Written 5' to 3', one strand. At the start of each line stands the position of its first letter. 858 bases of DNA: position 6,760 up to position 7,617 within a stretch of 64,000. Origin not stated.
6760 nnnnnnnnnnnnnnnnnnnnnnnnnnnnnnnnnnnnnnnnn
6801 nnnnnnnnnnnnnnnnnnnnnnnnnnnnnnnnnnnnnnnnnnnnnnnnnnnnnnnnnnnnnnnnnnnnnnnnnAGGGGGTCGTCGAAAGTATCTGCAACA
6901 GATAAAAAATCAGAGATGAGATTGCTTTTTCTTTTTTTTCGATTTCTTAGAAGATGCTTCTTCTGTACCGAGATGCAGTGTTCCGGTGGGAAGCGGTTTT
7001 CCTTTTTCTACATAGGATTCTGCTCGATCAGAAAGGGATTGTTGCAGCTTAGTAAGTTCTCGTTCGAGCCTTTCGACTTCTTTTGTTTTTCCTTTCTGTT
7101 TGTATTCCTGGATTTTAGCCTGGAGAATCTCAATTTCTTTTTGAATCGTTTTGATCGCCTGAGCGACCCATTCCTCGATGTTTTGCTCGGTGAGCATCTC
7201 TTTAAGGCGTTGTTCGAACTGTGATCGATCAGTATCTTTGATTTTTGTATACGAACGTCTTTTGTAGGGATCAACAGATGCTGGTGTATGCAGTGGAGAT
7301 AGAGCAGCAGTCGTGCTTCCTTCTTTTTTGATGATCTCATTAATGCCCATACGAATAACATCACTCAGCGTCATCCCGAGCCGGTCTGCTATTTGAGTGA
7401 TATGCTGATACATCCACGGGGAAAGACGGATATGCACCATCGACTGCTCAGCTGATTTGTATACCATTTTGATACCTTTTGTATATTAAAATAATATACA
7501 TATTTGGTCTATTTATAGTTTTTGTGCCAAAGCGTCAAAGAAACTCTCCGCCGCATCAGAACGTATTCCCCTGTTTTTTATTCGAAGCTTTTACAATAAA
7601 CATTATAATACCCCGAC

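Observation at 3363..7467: Compositionally aberrant operon: RHH protein -> pseudo-RadB ATPase -> divergent family-B polymerase -> Hjc-like nuclease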

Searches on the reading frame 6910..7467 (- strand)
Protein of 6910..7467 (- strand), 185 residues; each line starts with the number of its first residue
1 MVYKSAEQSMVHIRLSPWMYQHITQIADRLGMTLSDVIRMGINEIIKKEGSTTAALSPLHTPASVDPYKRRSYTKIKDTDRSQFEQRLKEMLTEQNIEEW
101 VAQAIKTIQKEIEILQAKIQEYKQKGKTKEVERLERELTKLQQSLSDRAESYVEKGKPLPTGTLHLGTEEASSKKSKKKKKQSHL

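Call 3: search_protein_families(library=pfam, proteins=[window:6910-7467:-], max_evalue=0.1)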
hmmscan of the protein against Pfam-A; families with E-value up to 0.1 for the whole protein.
window:6910-7467:- (185 aa): 15 families
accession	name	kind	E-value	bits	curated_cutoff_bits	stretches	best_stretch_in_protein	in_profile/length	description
PF12700.13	HlyD_2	-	0.00074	18.8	25.1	1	82-142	108-167/416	HlyD family secretion protein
PF02993.19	MCPVI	-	0.0012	19.2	28.4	1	81-159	57-140/225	Minor capsid protein VI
PF07278.17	DUF1441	-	0.0015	18.8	35.1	1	60-120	58-117/147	Protein of unknown function (DUF1441)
PF04221.18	RelB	-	0.0031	17.8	22.4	1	9-49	2-42/82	RelB antitoxin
PF16566.10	CREPT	-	0.012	16.2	29.3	1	83-160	62-140/147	Cell-cycle alteration and expression-elevated protein in tumour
PF02807.20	ATP-gua_PtransN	-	0.019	15.8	25.7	1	7-44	3-40/67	ATP:guanido phosphotransferase, N-terminal domain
PF12008.13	EcoR124_C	-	0.027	14.5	23.1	1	76-182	134-247/260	Type I restriction and modification enzyme - subunit R C terminal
PF01544.23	CorA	-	0.029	14.1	27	1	92-151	115-173/292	CorA-like Mg2+ transporter protein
PF12296.13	HsbA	-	0.037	14.9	33.5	0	101-147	4-48/121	Hydrophobic surface binding protein A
PF19677.4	DUF6179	-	0.041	13.5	25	1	73-139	197-262/272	Family of unknown function (DUF6179)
PF21329.2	CYP38_PsbQ-like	-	0.044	14.7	27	1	94-154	39-99/117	Peptidyl-prolyl cis-trans isomerase CYP38-like, PsbQ-like domain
PF05531.17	NPV_P10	-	0.045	14.7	29.8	0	95-146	3-52/75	Nucleopolyhedrovirus P10 protein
PF13655.11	RVT_N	-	0.046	14.5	28.1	0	104-140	5-41/83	N-terminal domain of reverse transcriptase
PF05025.18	RbsD_FucU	-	0.074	13.9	25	1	79-138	46-107/138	RbsD / FucU transport protein family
PF17414.8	MatP_C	-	0.077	13.8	24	0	20-51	14-45/60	MatP C-terminal ribbon-helix-helix domain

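Call 12: search_protein_families(library=ncbifam, proteins=[window:6910-7467:-], max_evalue=0.1)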
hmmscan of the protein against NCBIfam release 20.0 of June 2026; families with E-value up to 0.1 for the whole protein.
window:6910-7467:- (185 aa): 9 families
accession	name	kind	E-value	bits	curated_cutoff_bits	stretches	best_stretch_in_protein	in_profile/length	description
TIGR02384.1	RelB_DinJ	subfamily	0.00012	22.3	45.65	1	9-50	4-45/85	type II toxin-antitoxin system RelB/DinJ family antitoxin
TIGR00383.1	corA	equivalog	0.0002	20.9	200.75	1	65-147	116-195/320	magnesium/cobalt transporter CorA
NF047399.1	BrnA_antitoxin_add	equivalog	0.00023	21.3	60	1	6-44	30-68/70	type II toxin-antitoxin system BrnA family antitoxin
NF041793.1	ORF56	equivalog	0.00025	21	50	1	19-44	11-36/39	ORF56 family plasmid copy control protein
NF043056.1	T4SS_LegK1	equivalog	0.0033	16.1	550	1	70-145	351-429/516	Dot/Icm T4SS effector kinase LegK1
NF041201.1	recomb_XisF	equivalog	0.0049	15.9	375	1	82-143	330-391/465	fdxN element excision recombinase XisF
NF046040.1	RelB_antitoxin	equivalog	0.013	15.8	50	0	12-44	2-34/69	type II toxin-antitoxin system RelB family antitoxin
NF041451.1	DDP1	equivalog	0.036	14.2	150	0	5-49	51-94/169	DNA distortion polypeptide 1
TIGR00862.1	O-ClC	subfamily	0.047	13.4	358.95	1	73-150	64-140/236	intracellular chloride channel protein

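Call 34: list_cluster_members(proteins=[P0001, P0121, window:6910-7467:-, window:6019-6873:-, window:7669-9105:+, window:10426-13629:-])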
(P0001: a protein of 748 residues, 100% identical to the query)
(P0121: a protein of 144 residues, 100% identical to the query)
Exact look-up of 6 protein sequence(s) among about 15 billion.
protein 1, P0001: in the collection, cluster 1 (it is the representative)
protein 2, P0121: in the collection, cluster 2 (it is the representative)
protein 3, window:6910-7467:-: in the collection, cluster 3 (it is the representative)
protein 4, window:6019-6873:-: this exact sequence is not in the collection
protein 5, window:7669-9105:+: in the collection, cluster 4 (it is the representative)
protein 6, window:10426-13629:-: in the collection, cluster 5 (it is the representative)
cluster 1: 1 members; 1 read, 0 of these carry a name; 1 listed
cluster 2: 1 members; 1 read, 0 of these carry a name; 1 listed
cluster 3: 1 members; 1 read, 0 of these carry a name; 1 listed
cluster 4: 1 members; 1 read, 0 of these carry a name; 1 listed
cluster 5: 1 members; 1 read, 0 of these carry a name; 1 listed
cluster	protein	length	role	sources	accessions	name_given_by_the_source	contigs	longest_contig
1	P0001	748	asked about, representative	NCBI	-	-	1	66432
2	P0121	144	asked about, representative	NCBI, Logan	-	-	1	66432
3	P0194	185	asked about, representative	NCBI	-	-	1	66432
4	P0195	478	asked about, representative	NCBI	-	-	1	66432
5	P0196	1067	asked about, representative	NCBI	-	-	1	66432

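Call 61: search_protein_families(library=padloc, proteins=[window:6910-7467:-], max_evalue=0.01)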
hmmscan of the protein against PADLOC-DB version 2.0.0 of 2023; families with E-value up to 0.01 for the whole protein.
window:6910-7467:- (185 aa): 2 families
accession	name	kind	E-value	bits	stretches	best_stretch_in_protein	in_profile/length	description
PDLC00006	DruC1|DruC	-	0.001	15.7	1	68-152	246-330/626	Unknown function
PDLC04895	PDC-S06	-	0.0012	15.5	1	82-151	431-506/784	-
